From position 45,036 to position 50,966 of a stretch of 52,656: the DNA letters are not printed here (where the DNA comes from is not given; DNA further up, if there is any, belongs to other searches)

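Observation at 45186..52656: Adjacent SF1 helicase pair: a UvrD-like ATPase and a ~1876-aa DUF4011/Upf1-like helicase/REase-like/DUF3320 giant, a candidate uncharacterised nucleic-acid surveillance module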

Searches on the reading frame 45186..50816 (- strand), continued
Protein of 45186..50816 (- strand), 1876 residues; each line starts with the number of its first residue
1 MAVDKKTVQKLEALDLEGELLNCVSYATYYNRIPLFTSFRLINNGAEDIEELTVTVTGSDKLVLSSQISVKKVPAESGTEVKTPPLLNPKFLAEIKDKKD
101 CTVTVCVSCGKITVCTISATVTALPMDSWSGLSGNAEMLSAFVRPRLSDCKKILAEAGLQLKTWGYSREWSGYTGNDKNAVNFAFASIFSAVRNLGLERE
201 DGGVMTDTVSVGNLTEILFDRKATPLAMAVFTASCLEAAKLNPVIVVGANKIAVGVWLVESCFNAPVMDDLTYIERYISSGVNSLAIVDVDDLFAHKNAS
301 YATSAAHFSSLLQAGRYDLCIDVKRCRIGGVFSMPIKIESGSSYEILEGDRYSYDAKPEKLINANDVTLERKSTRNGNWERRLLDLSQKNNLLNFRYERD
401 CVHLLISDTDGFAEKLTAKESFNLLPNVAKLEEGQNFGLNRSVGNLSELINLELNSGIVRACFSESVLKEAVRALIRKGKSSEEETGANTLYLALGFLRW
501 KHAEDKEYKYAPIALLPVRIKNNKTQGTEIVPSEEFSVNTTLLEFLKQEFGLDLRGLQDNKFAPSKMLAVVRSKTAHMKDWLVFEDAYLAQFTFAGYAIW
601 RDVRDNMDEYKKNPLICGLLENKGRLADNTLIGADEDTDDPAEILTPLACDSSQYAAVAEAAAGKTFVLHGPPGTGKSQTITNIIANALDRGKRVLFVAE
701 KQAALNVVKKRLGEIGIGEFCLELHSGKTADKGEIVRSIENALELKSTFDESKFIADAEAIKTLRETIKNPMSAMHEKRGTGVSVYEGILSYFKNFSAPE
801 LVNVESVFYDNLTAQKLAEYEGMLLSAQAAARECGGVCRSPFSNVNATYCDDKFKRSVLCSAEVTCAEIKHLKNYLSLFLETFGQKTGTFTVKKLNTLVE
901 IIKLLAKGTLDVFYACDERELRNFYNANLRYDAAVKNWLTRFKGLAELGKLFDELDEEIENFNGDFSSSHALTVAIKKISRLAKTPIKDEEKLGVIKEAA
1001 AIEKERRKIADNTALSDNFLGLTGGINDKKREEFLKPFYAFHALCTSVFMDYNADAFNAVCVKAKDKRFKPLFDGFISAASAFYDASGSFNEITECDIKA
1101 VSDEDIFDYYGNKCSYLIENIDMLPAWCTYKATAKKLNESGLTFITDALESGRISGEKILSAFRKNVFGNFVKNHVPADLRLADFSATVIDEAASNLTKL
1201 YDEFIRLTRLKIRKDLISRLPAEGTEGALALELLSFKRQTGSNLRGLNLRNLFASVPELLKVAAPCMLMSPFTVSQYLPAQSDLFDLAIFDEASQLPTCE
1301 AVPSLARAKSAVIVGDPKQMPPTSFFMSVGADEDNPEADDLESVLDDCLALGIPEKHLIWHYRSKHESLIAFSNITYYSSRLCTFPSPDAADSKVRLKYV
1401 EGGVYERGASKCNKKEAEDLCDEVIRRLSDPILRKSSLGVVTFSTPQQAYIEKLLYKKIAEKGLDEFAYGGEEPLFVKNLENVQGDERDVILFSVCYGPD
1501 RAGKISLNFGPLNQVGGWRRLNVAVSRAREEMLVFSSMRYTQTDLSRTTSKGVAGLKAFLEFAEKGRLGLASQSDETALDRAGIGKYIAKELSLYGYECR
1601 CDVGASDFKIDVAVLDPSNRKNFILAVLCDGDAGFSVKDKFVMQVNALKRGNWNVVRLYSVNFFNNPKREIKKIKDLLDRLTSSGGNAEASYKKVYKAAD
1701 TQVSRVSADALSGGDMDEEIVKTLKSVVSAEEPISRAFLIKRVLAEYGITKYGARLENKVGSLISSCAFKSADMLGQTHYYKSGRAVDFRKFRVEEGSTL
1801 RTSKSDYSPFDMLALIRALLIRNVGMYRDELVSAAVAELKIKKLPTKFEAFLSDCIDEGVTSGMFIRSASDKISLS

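Call 20: find_encoding_contigs(protein=P0002, flank=10000, max_places=2)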
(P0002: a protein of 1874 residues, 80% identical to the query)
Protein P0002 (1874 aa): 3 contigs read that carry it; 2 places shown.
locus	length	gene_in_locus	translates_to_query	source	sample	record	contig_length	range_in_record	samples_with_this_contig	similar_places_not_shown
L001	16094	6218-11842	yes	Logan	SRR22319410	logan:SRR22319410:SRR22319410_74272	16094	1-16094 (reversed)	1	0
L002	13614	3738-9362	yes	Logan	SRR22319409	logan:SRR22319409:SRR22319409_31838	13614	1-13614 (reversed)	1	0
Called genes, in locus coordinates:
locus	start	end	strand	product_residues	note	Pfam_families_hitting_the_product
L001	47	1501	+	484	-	PF00478:IMPDH, PF03060:NMO (faint), PF00571:CBS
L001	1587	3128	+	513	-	PF00117:GATase, PF07722:Peptidase_C26, PF02540:NAD_synthase (faint), PF00958:GMP_synt_C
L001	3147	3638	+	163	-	-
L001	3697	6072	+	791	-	PF00580:UvrD-helicase, PF01443:Viral_helicase1 (faint), PF13245:AAA_19 (faint)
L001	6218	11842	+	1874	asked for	PF13195:DUF4011, PF01443:Viral_helicase1 (faint), PF13086:AAA_11, PF13245:AAA_19 (faint), PF13604:AAA_30 (faint), PF13086:AAA_11 (weak), PF13087:AAA_12, PF18741:MTES_1575, +1 more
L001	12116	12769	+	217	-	PF00132:Hexapep (faint), PF25084:LbH_EIF2B, PF25087:GMPPB_C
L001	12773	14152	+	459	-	PF02878:PGM_PMM_I, PF02879:PGM_PMM_II, PF02880:PGM_PMM_III, PF00408:PGM_PMM_IV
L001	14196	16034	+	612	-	PF13522:GATase_6, PF13537:GATase_7, PF01380:SIS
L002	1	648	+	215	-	?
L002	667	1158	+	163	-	-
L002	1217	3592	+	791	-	PF00580:UvrD-helicase, PF01443:Viral_helicase1 (faint), PF13245:AAA_19 (faint)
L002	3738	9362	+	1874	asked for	PF13195:DUF4011, PF01443:Viral_helicase1 (faint), PF13086:AAA_11, PF13245:AAA_19 (faint), PF13604:AAA_30 (faint), PF13086:AAA_11 (weak), PF13087:AAA_12, PF18741:MTES_1575, +1 more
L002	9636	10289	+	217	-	PF00132:Hexapep (faint), PF25084:LbH_EIF2B, PF25087:GMPPB_C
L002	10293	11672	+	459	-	PF02878:PGM_PMM_I, PF02879:PGM_PMM_II, PF02880:PGM_PMM_III, PF00408:PGM_PMM_IV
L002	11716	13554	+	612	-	PF13522:GATase_6, PF13537:GATase_7, PF01380:SIS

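Call 21: find_encoding_contigs(protein=P0008, flank=10000, max_places=2)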
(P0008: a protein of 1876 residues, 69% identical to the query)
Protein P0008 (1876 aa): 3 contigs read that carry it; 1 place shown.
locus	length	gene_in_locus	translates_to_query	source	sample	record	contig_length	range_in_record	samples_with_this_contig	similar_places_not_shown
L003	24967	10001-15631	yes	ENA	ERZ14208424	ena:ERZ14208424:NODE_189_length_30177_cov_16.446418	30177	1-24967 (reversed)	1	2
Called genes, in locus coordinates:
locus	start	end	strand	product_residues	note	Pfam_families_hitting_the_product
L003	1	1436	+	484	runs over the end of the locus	PF00478:IMPDH, PF03060:NMO (faint), PF00571:CBS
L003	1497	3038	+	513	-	PF00117:GATase, PF07722:Peptidase_C26, PF02540:NAD_synthase (faint), PF00958:GMP_synt_C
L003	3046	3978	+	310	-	PF13306:LRR_5, PF13855:LRR_8 (faint), PF13306:LRR_5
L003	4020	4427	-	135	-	PF02082:Rrf2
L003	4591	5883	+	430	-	PF01053:Cys_Met_Meta_PP, PF00155:Aminotran_1_2, PF01041:DegT_DnrJ_EryC1 (weak)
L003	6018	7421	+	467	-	PF01554:MatE, PF03023:MurJ (weak), PF01554:MatE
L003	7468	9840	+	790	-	PF00580:UvrD-helicase, PF01443:Viral_helicase1 (faint), PF13245:AAA_19 (faint)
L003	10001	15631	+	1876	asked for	PF13195:DUF4011, PF13604:AAA_30 (faint), PF01443:Viral_helicase1 (faint), PF13086:AAA_11 (weak), PF13245:AAA_19 (faint), PF13086:AAA_11 (weak), PF13087:AAA_12, PF18741:MTES_1575, +1 more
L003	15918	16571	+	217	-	PF25084:LbH_EIF2B, PF00132:Hexapep (weak), PF25087:GMPPB_C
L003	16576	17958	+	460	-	PF02878:PGM_PMM_I, PF02879:PGM_PMM_II, PF02880:PGM_PMM_III, PF00408:PGM_PMM_IV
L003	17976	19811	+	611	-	PF13522:GATase_6, PF13537:GATase_7, PF01380:SIS, PF13580:SIS_2 (faint), PF01380:SIS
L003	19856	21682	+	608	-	PF13727:CoA_binding_3, PF00106:adh_short (weak), PF01073:3Beta_HSD, PF01370:Epimerase, PF02719:Polysacc_synt_2, PF04321:RmlD_sub_bind, PF16363:GDP_Man_Dehyd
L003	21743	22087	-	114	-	-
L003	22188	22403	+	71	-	-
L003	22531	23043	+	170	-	PF08281:Sigma70_r4_2, PF04545:Sigma70_r4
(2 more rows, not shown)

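Call 22: find_encoding_contigs(protein=P0072, flank=10000, max_places=2)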
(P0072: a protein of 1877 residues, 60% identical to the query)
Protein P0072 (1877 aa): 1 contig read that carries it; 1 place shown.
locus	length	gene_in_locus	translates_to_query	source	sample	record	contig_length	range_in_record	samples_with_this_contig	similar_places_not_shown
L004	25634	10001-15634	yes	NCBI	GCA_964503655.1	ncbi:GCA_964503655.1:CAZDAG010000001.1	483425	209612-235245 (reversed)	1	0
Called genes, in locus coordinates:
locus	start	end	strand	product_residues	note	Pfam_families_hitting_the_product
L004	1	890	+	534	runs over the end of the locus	PF06418:CTP_synth_N, PF00117:GATase, PF07722:Peptidase_C26 (weak)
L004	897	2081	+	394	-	PF00155:Aminotran_1_2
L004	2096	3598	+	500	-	PF02446:Glyco_hydro_77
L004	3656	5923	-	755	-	PF19732:SpoIIE_N, PF07228:SpoIIE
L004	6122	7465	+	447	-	-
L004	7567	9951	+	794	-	PF00580:UvrD-helicase, PF13245:AAA_19 (faint)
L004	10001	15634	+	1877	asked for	PF13195:DUF4011, PF01443:Viral_helicase1 (faint), PF13086:AAA_11 (weak), PF13245:AAA_19 (faint), PF13604:AAA_30 (faint), PF13086:AAA_11 (weak), PF13087:AAA_12, PF18741:MTES_1575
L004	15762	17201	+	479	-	PF00890:FAD_binding_2 (weak), PF01266:DAO, PF03486:HI0933_like (faint), PF07992:Pyr_redox_2 (weak), PF13450:NAD_binding_8 (weak), PF00355:Rieske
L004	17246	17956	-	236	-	PF01113:DapB_N, PF05173:DapB_C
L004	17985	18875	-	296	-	PF00701:DHDPS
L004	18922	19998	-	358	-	PF01118:Semialdhyde_dh, PF02774:Semialdhyde_dhC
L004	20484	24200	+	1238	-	-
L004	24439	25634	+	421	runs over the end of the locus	-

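Call 26: search_protein_families(library=ncbifam, proteins=[L001:3697-6069:+, L004:7567-9948:+, L001:3147-3635:+], max_evalue=0.001)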
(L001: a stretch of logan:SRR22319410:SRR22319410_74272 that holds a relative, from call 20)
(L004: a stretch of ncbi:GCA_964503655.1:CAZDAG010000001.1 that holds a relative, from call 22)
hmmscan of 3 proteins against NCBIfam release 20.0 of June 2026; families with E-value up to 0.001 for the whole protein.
L001:3697-6069:+ (791 aa): 13 families
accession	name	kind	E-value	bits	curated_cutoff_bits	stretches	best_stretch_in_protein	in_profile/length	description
NF041254.1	motor_HelR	exception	4.4e-32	111.2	750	2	75-309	48-270/706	RNA polymerase recycling motor ATPase HelR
NF041464.1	HelD_BACSU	equivalog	7.5e-32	110.1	419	2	98-315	91-301/779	RNA polymerase recycling motor HelD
NF041258.1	motor_HelR_2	exception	8.6e-28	96.9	1100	2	86-293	45-237/713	RNA polymerase recycling motor ATPase HelR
NF041465.1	HelD_MYCSM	equivalog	9.8e-26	90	1051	2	115-293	76-242/719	RNA polymerase recycling motor HelD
NF008743.0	PRK11773.1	equivalog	6.1e-12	44.7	965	1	220-282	2-62/720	DNA helicase II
TIGR01073.1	pcrA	equivalog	7.5e-11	41.1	911.2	1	225-284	2-59/725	DNA helicase PcrA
TIGR01075.1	uvrD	equivalog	5.4e-09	34.9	1144.45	1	225-282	2-57/715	DNA helicase II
NF010485.0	PRK13909.1-2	equivalog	1.1e-08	33.8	650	0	438-685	157-426/909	RecB-like helicase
NF008276.0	PRK11054.1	equivalog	4.5e-08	32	543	0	228-309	197-277/684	DNA helicase IV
TIGR00609.1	recB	equivalog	1.6e-07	29.9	696.05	1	605-680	369-452/1175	exodeoxyribonuclease V subunit beta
NF053713.1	helicas_STM2767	equivalog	3.3e-06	25.8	550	0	238-272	186-220/665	STM2767 family DEAD/DEAH box helicase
TIGR02784.1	addA_alphas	equivalog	6.6e-06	24.7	860.75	0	601-633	384-416/1138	double-strand break repair helicase AddA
NF008128.0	PRK10876.1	equivalog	6.5e-05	20.8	1697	1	606-682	376-460/1181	exodeoxyribonuclease V subunit beta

L004:7567-9948:+ (794 aa): 12 families
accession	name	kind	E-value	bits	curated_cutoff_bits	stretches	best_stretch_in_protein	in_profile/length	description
NF041254.1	motor_HelR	exception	1.8e-31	109.1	750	2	54-309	26-270/706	RNA polymerase recycling motor ATPase HelR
NF041464.1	HelD_BACSU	equivalog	2.1e-31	108.6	419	2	90-316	83-302/779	RNA polymerase recycling motor HelD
NF041258.1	motor_HelR_2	exception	2.4e-27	95.5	1100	2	107-297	66-241/713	RNA polymerase recycling motor ATPase HelR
NF041465.1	HelD_MYCSM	equivalog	6.7e-24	84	1051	2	135-295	101-244/719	RNA polymerase recycling motor HelD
TIGR01073.1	pcrA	equivalog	6.1e-10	38.1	911.2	0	226-284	3-59/725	DNA helicase PcrA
NF008743.0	PRK11773.1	equivalog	1.7e-08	33.3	965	1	220-281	2-61/720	DNA helicase II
TIGR01074.1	rep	equivalog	1e-07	30.6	951.45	1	606-675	206-283/668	DNA helicase Rep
TIGR01075.1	uvrD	equivalog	1.4e-06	26.9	1144.45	0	225-280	2-55/715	DNA helicase II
TIGR00609.1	recB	equivalog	2.3e-06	26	696.05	1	605-676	370-449/1175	exodeoxyribonuclease V subunit beta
NF008172.0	PRK10919.1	equivalog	1.2e-05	23.8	1168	1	606-652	207-254/673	DNA helicase Rep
NF053713.1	helicas_STM2767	equivalog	1.4e-05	23.7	550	0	240-271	188-219/665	STM2767 family DEAD/DEAH box helicase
NF008276.0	PRK11054.1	equivalog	6.7e-05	21.6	543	0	229-315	198-283/684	DNA helicase IV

L001:3147-3635:+ (163 aa): 0 families
